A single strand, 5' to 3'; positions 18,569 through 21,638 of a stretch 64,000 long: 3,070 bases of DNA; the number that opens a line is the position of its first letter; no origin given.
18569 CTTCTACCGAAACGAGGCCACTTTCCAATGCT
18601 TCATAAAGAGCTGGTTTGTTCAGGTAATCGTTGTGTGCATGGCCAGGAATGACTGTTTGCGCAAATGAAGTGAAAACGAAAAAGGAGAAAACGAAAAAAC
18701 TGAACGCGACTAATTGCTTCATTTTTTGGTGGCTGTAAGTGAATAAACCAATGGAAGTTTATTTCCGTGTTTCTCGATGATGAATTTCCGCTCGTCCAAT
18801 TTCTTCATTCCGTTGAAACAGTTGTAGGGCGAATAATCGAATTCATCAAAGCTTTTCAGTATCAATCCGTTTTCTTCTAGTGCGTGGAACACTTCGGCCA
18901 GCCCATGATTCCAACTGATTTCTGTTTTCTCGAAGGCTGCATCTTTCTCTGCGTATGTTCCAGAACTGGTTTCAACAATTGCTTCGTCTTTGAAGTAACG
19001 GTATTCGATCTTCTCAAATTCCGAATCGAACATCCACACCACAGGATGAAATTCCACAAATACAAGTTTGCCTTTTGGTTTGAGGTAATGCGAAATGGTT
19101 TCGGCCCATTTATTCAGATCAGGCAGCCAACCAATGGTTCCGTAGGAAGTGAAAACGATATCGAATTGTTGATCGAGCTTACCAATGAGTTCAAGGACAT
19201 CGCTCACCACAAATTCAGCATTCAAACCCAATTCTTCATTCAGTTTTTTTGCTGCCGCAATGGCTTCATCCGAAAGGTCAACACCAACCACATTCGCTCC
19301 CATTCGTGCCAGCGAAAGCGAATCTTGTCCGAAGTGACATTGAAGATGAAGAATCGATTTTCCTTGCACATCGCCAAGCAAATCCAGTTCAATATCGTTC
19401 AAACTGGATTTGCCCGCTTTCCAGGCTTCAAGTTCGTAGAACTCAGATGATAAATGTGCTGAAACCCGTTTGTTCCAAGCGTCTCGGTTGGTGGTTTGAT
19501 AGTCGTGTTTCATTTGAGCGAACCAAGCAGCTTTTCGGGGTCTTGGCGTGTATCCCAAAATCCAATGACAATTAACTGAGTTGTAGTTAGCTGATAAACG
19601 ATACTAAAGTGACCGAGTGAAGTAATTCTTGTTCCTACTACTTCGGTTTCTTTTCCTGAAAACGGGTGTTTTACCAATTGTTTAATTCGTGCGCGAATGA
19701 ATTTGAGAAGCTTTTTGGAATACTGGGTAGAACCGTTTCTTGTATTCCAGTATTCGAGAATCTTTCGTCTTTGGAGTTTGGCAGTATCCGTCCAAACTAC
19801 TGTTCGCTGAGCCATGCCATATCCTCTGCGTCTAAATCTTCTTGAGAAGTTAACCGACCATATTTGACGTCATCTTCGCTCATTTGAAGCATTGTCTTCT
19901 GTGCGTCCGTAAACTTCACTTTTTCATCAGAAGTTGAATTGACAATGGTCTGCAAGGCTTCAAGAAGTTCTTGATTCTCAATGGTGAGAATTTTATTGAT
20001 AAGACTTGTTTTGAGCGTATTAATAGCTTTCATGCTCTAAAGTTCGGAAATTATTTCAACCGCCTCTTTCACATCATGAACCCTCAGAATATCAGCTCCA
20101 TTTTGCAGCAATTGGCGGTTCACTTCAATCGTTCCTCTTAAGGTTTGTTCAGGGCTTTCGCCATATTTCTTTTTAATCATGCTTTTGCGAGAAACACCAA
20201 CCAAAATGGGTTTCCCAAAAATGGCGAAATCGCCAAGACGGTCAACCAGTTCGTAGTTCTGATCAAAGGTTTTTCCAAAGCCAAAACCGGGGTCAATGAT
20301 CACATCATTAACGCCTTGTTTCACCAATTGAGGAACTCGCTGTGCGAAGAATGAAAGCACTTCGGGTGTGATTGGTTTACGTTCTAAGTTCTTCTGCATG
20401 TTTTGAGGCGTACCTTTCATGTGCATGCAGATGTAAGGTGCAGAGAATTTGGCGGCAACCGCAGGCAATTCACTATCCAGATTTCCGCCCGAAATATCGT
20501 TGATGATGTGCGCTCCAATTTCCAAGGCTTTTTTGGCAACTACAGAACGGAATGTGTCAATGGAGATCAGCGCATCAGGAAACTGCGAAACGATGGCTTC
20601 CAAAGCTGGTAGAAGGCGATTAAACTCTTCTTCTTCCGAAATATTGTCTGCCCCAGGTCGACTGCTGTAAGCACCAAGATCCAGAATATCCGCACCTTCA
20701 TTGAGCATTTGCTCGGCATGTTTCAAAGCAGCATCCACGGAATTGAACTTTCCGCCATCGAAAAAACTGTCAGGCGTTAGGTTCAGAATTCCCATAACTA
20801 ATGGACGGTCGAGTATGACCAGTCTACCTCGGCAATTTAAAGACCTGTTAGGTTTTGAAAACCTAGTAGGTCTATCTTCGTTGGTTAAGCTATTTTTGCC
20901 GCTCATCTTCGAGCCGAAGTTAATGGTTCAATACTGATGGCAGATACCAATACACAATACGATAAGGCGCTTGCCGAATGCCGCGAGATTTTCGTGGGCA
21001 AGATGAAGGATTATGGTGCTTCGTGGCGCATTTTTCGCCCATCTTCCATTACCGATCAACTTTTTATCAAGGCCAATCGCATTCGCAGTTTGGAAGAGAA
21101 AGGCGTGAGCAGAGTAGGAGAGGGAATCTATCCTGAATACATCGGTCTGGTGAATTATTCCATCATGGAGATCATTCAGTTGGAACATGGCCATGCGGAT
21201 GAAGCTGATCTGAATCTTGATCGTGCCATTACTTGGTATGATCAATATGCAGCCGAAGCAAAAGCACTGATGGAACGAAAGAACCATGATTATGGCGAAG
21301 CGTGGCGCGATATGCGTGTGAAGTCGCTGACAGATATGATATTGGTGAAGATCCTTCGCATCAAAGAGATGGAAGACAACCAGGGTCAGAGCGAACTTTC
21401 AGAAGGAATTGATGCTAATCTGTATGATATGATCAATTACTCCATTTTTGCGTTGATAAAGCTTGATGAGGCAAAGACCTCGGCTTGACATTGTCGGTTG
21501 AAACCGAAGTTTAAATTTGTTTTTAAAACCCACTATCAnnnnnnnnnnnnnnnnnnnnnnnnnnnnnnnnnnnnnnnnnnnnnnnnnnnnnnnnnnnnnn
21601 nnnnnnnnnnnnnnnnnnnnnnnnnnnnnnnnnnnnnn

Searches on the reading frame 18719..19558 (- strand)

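Call 26: search_protein_families(library=pfam, proteins=[window:18719-19558:-], max_evalue=0.0001)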
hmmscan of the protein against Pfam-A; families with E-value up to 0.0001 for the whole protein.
window:18719-19558:- (279 aa): 7 families
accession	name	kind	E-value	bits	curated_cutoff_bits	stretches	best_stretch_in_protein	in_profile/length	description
PF13649.12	Methyltransf_25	-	1.5e-15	58.1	27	1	69-163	1-97/97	Methyltransferase domain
PF08241.18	Methyltransf_11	-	3.8e-14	53.5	21.2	1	71-167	2-95/95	Methyltransferase domain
PF13847.12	Methyltransf_31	-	3.1e-13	50.1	27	1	66-171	4-113/145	Methyltransferase domain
PF08242.18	Methyltransf_12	-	8e-13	49.4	30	1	70-165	1-98/98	Methyltransferase domain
PF01209.24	Ubie_methyltran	-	7.2e-08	32.5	20.1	1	59-183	41-168/233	ubiE/COQ5 methyltransferase family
PF13489.12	Methyltransf_23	-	2.6e-07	31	27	1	63-186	20-134/164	Methyltransferase domain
PF00107.32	ADH_zinc_N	-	3e-05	24.4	31.8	1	85-168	12-88/129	Zinc-binding dehydrogenase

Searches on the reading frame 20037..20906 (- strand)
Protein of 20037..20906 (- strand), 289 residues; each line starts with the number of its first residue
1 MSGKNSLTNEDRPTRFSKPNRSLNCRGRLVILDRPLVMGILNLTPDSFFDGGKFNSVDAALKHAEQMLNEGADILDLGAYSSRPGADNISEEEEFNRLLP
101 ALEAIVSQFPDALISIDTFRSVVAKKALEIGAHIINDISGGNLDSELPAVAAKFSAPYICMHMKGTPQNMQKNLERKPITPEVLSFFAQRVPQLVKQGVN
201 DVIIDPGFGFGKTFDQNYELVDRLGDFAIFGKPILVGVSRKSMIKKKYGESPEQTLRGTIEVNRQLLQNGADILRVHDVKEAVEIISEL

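Call 26: search_protein_families(library=pfam, proteins=[window:20037-20906:-], max_evalue=0.0001)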
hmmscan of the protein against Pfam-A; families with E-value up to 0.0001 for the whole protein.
window:20037-20906:- (289 aa): 1 family
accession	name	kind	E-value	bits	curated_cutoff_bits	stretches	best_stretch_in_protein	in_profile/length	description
PF00809.28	Pterin_bind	-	1.6e-78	264.1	25.5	1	38-277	1-244/244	Pterin binding enzyme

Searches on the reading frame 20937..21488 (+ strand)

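Call 26: search_protein_families(library=pfam, proteins=[window:20937-21488:+], max_evalue=0.0001)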
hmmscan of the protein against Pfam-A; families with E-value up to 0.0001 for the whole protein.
window:20937-21488:+ (183 aa): 1 family
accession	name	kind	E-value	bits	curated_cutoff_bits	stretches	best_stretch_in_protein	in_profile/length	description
PF07659.16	DUF1599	-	1.3e-57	192.4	25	2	115-176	1-61/61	Nucleotide modification associated domain 1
